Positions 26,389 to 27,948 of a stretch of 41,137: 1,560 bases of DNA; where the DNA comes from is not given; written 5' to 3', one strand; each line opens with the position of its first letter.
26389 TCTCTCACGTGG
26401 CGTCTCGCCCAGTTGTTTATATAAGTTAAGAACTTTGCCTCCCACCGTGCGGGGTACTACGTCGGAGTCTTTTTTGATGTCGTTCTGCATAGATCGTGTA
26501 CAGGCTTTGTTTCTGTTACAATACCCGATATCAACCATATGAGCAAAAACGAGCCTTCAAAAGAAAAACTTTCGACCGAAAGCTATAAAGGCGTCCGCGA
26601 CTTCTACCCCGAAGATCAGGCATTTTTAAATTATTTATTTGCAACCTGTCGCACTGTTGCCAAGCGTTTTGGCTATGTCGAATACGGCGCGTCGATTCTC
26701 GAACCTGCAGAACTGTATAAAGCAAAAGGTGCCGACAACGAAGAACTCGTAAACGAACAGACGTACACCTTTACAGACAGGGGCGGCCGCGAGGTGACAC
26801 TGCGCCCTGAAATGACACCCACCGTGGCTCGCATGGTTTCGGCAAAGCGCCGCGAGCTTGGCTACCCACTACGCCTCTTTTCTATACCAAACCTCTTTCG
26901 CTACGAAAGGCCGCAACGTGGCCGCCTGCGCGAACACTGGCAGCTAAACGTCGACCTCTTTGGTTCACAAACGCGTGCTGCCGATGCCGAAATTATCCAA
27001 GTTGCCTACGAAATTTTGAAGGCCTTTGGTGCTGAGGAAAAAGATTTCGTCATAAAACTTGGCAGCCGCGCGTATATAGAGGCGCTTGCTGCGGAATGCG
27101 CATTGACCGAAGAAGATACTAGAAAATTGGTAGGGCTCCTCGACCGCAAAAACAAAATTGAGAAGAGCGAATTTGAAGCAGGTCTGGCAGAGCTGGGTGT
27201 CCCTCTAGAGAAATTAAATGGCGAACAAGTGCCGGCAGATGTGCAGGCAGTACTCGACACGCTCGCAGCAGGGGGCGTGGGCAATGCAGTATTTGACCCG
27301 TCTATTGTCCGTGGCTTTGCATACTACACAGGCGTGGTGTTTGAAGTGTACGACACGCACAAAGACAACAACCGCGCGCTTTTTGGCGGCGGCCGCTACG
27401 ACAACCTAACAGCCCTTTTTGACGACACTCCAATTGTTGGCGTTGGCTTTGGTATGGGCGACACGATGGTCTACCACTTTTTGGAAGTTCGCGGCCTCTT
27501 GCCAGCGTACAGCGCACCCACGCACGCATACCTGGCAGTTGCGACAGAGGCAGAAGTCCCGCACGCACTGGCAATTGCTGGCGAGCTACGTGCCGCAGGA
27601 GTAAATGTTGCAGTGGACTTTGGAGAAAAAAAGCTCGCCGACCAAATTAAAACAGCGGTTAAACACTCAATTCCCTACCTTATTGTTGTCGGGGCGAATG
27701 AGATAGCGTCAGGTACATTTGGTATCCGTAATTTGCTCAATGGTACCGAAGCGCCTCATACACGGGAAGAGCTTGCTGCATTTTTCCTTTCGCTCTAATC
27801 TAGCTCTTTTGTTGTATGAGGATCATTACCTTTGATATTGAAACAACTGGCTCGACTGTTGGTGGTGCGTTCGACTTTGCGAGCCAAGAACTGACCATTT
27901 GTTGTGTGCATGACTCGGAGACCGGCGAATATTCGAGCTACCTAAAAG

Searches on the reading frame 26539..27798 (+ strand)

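Call 71: search_protein_families(library=pfam, proteins=[window:26539-27798:+], max_evalue=0.00001)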
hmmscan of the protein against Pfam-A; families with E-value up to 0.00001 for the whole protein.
window:26539-27798:+ (419 aa): 3 families
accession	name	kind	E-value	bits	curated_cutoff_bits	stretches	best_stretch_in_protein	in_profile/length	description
PF13393.11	tRNA-synt_His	-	9.3e-44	150.3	25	1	18-305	1-302/308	Histidyl-tRNA synthetase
PF00587.30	tRNA-synt_2b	-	1.1e-11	45.6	29.3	1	76-271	1-121/179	tRNA synthetase class II core domain (G, H, P, S and T)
PF03129.25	HGTP_anticodon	-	4e-11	43.4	21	1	339-417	14-92/94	Anticodon binding domain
